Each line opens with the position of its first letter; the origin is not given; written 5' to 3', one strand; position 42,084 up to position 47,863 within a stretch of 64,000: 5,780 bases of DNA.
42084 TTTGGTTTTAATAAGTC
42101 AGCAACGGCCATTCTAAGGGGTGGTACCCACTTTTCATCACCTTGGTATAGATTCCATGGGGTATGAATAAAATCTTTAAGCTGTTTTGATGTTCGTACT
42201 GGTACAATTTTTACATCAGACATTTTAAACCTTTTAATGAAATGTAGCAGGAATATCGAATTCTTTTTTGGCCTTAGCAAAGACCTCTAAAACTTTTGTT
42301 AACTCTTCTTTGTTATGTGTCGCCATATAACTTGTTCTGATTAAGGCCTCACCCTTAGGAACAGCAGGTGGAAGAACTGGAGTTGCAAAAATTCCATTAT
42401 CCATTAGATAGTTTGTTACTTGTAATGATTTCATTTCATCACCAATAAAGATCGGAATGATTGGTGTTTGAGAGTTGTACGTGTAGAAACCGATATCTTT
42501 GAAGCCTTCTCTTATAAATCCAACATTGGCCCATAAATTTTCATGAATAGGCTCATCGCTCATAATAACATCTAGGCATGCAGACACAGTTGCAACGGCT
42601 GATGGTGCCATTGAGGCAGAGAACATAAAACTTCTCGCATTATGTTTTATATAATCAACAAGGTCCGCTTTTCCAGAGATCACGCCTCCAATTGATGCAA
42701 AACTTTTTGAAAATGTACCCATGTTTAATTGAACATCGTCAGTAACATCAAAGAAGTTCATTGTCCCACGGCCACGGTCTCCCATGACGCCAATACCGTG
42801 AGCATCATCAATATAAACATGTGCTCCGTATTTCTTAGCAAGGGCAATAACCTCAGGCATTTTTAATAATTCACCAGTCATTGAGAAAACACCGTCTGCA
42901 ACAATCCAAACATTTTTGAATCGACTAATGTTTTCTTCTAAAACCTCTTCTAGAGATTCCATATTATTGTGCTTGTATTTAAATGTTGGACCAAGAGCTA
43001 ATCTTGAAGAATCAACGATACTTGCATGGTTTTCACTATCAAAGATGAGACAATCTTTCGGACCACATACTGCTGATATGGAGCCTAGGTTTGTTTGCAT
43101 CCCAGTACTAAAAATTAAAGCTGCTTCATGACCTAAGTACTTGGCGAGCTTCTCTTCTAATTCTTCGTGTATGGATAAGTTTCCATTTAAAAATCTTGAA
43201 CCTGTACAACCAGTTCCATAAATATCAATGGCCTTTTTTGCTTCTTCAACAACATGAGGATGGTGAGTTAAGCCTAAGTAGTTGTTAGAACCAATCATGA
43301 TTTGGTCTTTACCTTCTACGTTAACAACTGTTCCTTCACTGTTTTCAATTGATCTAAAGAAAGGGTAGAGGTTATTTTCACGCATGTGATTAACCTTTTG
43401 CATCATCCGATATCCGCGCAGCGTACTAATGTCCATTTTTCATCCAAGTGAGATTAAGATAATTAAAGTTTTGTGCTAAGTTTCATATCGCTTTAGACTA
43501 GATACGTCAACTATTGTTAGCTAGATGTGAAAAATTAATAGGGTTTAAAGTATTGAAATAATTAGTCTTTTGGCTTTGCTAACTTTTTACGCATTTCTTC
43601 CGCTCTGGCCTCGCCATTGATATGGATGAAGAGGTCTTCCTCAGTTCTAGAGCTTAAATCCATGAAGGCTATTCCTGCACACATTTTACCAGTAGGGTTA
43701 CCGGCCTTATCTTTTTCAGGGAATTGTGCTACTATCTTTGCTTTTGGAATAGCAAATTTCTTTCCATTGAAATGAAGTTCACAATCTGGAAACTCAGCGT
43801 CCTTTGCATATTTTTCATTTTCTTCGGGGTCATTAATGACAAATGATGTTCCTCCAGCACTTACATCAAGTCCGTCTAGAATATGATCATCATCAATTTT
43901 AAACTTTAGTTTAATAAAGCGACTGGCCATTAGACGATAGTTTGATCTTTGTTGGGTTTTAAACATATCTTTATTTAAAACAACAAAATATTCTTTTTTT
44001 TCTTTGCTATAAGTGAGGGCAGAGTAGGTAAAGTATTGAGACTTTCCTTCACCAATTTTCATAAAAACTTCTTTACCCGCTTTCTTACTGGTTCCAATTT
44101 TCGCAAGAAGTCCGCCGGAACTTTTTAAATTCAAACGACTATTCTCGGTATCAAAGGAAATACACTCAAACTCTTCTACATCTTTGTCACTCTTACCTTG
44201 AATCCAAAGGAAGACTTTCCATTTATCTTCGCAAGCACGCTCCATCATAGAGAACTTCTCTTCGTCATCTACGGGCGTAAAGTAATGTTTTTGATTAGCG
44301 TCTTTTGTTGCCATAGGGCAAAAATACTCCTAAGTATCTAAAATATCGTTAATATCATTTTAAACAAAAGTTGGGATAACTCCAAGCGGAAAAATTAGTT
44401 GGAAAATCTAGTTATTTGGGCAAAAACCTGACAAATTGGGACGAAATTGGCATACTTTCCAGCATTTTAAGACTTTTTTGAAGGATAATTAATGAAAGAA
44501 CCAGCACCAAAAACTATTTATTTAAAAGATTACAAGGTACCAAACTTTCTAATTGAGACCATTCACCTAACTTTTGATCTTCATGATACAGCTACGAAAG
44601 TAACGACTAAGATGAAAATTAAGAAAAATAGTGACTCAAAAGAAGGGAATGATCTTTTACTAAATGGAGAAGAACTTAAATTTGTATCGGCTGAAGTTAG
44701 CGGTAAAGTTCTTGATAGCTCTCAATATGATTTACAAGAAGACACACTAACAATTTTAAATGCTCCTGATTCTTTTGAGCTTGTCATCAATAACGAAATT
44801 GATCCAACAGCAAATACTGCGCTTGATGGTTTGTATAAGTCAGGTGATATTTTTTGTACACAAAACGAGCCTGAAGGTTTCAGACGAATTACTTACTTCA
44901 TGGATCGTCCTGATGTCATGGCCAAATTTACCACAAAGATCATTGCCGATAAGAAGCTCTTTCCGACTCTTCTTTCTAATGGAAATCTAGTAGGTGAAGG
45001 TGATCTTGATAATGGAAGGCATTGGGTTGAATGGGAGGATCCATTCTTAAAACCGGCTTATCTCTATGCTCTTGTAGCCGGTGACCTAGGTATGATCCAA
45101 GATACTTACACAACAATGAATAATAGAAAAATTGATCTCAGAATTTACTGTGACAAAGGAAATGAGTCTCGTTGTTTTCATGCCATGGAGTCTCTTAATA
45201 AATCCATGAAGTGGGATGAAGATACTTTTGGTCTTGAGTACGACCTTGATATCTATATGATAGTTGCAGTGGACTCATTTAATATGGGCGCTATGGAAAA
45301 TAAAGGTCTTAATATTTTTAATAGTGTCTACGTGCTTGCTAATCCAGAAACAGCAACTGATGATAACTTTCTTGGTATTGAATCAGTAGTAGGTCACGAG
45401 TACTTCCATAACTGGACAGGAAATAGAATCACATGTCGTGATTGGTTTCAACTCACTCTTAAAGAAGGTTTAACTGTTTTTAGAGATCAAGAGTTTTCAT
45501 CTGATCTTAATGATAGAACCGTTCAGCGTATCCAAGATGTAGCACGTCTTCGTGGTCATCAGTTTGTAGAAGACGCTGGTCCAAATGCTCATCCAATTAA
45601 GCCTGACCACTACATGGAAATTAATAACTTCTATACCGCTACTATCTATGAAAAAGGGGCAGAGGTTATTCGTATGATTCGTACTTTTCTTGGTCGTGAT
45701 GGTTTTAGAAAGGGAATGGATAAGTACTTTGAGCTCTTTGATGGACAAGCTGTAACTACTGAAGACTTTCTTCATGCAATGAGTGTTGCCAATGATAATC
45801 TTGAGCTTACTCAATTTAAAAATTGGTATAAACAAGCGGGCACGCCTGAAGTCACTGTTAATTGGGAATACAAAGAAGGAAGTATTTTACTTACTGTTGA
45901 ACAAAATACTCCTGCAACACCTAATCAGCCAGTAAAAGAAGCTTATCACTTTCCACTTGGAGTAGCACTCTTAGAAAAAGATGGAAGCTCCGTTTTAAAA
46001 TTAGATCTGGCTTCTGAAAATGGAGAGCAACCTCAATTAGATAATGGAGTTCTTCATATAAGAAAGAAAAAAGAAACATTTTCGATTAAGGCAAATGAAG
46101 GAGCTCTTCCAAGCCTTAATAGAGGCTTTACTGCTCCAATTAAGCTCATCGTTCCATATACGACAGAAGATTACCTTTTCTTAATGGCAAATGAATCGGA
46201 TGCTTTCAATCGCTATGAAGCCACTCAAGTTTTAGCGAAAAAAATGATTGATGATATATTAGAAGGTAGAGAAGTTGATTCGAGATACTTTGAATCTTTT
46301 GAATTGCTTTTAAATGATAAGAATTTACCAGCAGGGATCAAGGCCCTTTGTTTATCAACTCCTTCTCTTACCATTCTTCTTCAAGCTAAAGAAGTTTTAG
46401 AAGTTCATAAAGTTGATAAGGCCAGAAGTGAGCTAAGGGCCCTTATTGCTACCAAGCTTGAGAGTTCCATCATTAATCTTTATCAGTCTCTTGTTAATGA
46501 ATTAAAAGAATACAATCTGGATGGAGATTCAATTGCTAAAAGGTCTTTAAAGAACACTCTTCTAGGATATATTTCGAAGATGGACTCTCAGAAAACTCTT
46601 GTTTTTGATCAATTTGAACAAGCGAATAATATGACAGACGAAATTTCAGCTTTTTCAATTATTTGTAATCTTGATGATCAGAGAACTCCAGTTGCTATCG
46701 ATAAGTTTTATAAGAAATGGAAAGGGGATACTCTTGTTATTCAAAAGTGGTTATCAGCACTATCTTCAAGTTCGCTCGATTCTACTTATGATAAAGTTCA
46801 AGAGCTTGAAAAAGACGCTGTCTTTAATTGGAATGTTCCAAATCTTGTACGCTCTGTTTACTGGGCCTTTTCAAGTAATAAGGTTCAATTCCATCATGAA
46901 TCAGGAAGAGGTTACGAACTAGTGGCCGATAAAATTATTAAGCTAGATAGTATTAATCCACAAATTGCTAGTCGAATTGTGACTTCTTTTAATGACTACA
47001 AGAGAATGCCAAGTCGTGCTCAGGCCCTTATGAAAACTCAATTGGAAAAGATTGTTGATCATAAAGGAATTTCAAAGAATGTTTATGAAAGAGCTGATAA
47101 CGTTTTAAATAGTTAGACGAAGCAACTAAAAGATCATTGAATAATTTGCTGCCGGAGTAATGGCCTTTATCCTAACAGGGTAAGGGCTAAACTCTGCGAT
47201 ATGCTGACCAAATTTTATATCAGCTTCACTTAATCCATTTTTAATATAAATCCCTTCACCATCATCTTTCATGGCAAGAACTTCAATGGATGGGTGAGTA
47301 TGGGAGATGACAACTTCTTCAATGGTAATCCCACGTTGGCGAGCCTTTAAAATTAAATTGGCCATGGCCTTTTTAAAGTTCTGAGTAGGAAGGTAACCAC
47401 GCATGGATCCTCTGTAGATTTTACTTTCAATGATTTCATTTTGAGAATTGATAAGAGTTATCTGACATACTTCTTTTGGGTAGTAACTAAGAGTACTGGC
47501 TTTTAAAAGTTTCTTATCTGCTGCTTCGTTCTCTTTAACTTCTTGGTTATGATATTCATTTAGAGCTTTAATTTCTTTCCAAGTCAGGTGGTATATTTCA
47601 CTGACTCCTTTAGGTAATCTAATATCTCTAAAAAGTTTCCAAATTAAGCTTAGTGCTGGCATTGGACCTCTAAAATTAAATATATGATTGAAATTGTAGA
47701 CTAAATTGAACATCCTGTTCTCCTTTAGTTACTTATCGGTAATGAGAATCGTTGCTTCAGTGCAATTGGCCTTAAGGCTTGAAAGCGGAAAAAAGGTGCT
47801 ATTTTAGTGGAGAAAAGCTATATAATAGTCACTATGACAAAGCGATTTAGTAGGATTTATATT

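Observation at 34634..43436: Bacterial ceramide/sphingolipid biosynthesis locus (Spt, GNAT acyltransferase, SDR) with a set of candidate tailoring and trafficking genes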

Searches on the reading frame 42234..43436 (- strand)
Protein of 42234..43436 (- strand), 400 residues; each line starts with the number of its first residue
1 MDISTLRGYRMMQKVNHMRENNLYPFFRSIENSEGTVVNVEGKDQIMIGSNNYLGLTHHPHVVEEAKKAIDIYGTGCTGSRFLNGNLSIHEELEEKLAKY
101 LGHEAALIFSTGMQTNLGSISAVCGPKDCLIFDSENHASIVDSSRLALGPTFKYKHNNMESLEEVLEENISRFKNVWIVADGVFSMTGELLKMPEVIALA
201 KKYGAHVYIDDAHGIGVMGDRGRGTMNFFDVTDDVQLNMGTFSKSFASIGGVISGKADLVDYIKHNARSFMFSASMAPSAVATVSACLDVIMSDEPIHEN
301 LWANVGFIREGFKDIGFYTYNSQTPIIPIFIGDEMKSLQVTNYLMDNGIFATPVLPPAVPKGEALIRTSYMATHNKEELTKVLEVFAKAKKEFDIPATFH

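Call 4: search_protein_families(library=pfam, proteins=[window:42234-43436:-], max_evalue=0.01)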
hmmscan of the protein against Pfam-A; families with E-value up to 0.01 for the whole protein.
window:42234-43436:- (400 aa): 5 families
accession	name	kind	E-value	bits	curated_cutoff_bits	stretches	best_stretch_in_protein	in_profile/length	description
PF00155.27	Aminotran_1_2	-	1.3e-51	176.4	19.7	1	44-385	2-360/361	Aminotransferase class I and II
PF01212.27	Beta_elim_lyase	-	4e-06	26.8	27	1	91-265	35-221/288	Beta-eliminating lyase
PF01041.23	DegT_DnrJ_EryC1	-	0.00063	19.5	19.8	1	90-217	26-152/360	DegT/DnrJ/EryC1/StrS aminotransferase family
PF00266.25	Aminotran_5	-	0.00084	18.8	21.5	1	86-216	41-181/371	Aminotransferase class-V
PF01053.26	Cys_Met_Meta_PP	-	0.0048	15.9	27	1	90-213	54-176/381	Cys/Met metabolism PLP-dependent enzyme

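Call 5: search_protein_families(library=ncbifam, proteins=[window:42234-43436:-], max_evalue=0.01)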
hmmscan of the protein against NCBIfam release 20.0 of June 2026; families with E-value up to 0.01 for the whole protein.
window:42234-43436:- (400 aa): 20 families
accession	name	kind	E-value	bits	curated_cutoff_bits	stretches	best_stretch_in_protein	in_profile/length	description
NF047600.1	SerpalmtaseCFB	equivalog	1.2e-146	488.4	640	1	12-395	12-394/395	serine palmitoyltransferase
TIGR01825.1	gly_Cac_T_rel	subfamily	2e-121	405.3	535.4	1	13-394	3-383/385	BioF/Kbl family PLP-dependent acyltransferase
NF005394.0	PRK06939.1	equivalog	1.4e-113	379.6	460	1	11-394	9-395/397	glycine C-acetyltransferase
TIGR00858.1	bioF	equivalog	5.5e-110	367.5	426.45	1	28-386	6-364/365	8-amino-7-oxononanoate synthase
NF047599.1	SerpalmtaseBetaP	equivalog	4.7e-107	358.1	500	1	11-393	10-393/394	serine palmitoyltransferase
TIGR01822.1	2am3keto_CoA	equivalog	1.1e-92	311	493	1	13-394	7-391/393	glycine C-acetyltransferase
NF047603.1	SerpalmtaseAlphaP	equivalog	1.8e-82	277.1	670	1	35-391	37-394/399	serine palmitoyltransferase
TIGR01821.1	5aminolev_synth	equivalog_domain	1.1e-69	235.3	338.55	1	12-396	8-400/402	5-aminolevulinate synthase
NF005526.0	PRK07179.1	equivalog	3.6e-63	213.5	428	1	41-396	52-402/407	alpha-hydroxyketone-type quorum-sensing autoinducer synthase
NF005697.0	PRK07505.1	subfamily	3.1e-47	161.1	342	1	20-391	26-400/405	hypothetical protein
NF004608.1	PRK05937.1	equivalog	7.4e-38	130.3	399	1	50-389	9-345/366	8-amino-7-oxononanoate synthase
TIGR03540.1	DapC_direct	equivalog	1.6e-05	24.1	593.25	1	159-384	151-378/383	LL-diaminopimelate aminotransferase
TIGR03576.1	pyridox_MJ0158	hypoth_equivalog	0.00033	19.9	304.45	1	114-286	82-246/346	TIGR03576 family pyridoxal phosphate-dependent enzyme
TIGR02539.1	SepCysS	equivalog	0.00073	18.7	365.25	1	63-221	21-193/370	O-phospho-L-seryl-tRNA:Cys-tRNA synthase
TIGR03588.1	PseC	equivalog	0.0013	17.7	423.5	1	90-218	32-163/380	UDP-4-amino-4,6-dideoxy-N-acetyl-beta-L-altrosamine transaminase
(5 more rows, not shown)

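Call 7: search_solved_structures(query=window:42234-43436:-, max_evalue=1e-30)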
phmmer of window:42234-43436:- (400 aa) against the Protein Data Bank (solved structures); distinct sequences matched with E-value up to 1e-30: 45.
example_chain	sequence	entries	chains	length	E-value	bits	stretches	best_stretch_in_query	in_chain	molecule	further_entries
8guh_A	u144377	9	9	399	4.7e-114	384.5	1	14-395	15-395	Serine palmitoyltransferase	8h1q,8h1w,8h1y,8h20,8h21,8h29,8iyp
3a2b_A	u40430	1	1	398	4.7e-114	384.5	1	14-395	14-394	Serine palmitoyltransferase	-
8s1y_A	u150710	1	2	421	1.9e-80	273.9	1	10-393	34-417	8-amino-7-oxononanoate synthase/2-amino-3-ketobutyrate coenzyme A ligase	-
7poa_A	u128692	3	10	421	4.8e-80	272.5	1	10-393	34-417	8-amino-7-oxononanoate synthase/2-amino-3-ketobutyrate coenzyme A ligase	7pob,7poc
7v58_A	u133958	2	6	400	7.7e-79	268.6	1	10-395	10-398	2-amino-3-ketobutyrate coenzyme A ligase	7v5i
1fc4_A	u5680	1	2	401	6.4e-74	252.4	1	18-395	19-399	2-AMINO-3-KETOBUTYRATE CONENZYME A LIGASE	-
3tqx_A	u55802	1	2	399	3e-72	246.9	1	13-392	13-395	2-amino-3-ketobutyrate coenzyme A ligase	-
28eh_A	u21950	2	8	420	3.9e-72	246.5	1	24-393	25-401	Cysteate-C-fatty acyltransferase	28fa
2x8u_A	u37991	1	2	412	1.6e-71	244.5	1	37-391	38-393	SERINE PALMITOYLTRANSFERASE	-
2w8j_A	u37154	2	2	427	4.5e-69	236.4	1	36-391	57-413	SERINE PALMITOYLTRANSFERASE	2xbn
2jgt_A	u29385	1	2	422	4.7e-69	236.4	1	35-390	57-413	SERINE PALMITOYLTRANSFERASE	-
2jg2_A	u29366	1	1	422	5.1e-69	236.3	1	36-390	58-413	SERINE PALMITOYLTRANSFERASE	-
7bxp_A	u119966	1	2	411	5.5e-69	236.1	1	16-395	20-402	2-amino-3-ketobutyrate coenzyme A ligase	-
2w8t_A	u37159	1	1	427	6.1e-69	236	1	36-391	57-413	SERINE PALMITOYLTRANSFERASE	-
2w8v_A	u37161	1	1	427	8.5e-69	235.5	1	36-391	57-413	SERINE PALMITOYLTRANSFERASE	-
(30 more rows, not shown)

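Call 68: search_solved_structures(query=window:42234-43436:-, max_evalue=1e-100, show_alignments=1)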
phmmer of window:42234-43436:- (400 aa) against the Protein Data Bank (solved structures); distinct sequences matched with E-value up to 1e-100: 2.
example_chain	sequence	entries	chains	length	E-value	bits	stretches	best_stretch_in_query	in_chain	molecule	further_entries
8guh_A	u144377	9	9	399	4.7e-114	384.5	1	14-395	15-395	Serine palmitoyltransferase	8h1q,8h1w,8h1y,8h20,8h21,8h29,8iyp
3a2b_A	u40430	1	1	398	4.7e-114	384.5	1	14-395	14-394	Serine palmitoyltransferase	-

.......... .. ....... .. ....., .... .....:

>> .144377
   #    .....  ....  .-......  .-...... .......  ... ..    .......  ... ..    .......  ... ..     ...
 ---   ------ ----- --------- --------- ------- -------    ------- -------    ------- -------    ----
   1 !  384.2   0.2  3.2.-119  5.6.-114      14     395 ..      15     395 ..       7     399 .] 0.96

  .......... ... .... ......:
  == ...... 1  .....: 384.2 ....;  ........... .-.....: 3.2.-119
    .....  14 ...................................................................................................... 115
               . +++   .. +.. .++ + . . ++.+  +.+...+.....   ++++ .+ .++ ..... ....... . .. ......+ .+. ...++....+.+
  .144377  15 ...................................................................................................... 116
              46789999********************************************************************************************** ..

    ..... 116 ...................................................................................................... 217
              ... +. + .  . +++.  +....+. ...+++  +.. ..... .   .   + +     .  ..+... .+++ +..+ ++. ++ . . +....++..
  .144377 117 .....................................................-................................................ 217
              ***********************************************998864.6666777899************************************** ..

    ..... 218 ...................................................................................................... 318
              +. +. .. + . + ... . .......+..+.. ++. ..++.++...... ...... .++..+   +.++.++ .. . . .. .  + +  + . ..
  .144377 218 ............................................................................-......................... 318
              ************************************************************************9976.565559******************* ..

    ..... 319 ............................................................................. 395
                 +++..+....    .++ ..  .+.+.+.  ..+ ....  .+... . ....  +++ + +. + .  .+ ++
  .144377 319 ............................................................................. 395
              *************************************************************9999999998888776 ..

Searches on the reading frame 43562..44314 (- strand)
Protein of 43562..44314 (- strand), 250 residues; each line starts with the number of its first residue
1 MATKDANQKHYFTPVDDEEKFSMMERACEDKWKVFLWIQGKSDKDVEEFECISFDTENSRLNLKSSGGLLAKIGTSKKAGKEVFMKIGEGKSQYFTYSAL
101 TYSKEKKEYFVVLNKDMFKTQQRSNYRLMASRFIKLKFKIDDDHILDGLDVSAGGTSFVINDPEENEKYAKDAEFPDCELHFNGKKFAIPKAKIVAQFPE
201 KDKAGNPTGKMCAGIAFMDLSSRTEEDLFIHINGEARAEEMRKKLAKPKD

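Call 4: search_protein_families(library=pfam, proteins=[window:43562-44314:-], max_evalue=0.01)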
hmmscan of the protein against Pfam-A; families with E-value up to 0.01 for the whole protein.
window:43562-44314:- (250 aa): 0 families

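Call 5: search_protein_families(library=ncbifam, proteins=[window:43562-44314:-], max_evalue=0.01)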
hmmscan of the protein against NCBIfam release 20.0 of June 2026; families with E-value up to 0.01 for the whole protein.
window:43562-44314:- (250 aa): 0 families

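Call 23: search_protein_families(library=pfam, proteins=[window:43562-44314:-], max_evalue=10)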
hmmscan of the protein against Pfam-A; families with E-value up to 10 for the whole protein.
window:43562-44314:- (250 aa): 2 families
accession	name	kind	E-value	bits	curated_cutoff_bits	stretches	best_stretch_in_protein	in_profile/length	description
PF07238.19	PilZ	-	0.039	14.7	22.5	1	121-228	1-96/102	PilZ domain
PF02464.23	CinA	-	0.27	11.3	23.5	1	89-121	38-70/155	Competence-damaged protein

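Call 62: search_protein_families(library=pfam, alignment_id=A4, max_evalue=0.1)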
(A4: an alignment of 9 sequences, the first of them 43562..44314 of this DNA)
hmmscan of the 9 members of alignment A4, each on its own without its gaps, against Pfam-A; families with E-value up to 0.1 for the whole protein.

A. member 1, window:43562-44314:- (250 aa): 1 family
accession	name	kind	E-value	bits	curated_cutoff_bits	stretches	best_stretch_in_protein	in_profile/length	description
PF07238.19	PilZ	-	0.039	14.7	22.5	0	121-228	1-96/102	PilZ domain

B. families by the number of members that match (of 9 scanned): 5 families
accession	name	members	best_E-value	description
PF07238.19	PilZ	7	8.3e-09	PilZ domain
PF04254.18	DUF432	1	0.012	Protein of unknown function (DUF432)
PF20740.2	TP0453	1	0.041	Outer membrane-associated lipoprotein TP0453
PF04572.17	Gb3_synth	1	0.079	Alpha 1,4-glycosyltransferase conserved region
PF10057.14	MpsC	1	0.081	Na+-translocating membrane potential-generating system (MpsC)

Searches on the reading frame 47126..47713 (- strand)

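Call 4: search_protein_families(library=pfam, proteins=[window:47126-47713:-], max_evalue=0.01)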
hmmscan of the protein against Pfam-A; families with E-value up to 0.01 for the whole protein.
window:47126-47713:- (195 aa): 0 families

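Call 5: search_protein_families(library=ncbifam, proteins=[window:47126-47713:-], max_evalue=0.01)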
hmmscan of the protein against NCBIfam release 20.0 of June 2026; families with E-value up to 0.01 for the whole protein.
window:47126-47713:- (195 aa): 0 families

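Call 23: search_protein_families(library=pfam, proteins=[window:47126-47713:-], max_evalue=10)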
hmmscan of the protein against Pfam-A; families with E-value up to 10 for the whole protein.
window:47126-47713:- (195 aa): 5 families
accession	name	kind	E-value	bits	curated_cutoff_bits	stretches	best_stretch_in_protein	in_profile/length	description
PF23812.1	Phage_TAC_18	-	0.016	15.8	27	1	18-64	19-66/79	Phage tail assembly chaperone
PF01476.26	LysM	-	0.07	13.5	20.9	1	38-57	13-32/43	LysM domain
PF08671.16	SinI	-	0.07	13.3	31.4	1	119-134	7-22/28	Anti-repressor SinI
PF21322.2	KDM6_C-hel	-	0.075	13.1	26.8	1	6-33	9-36/56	Lysine-specific demethylase 6/UTY, C-terminal helical domain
PF22324.2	HTH_91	-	0.098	12.9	27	1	103-140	19-56/77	Winged helix domain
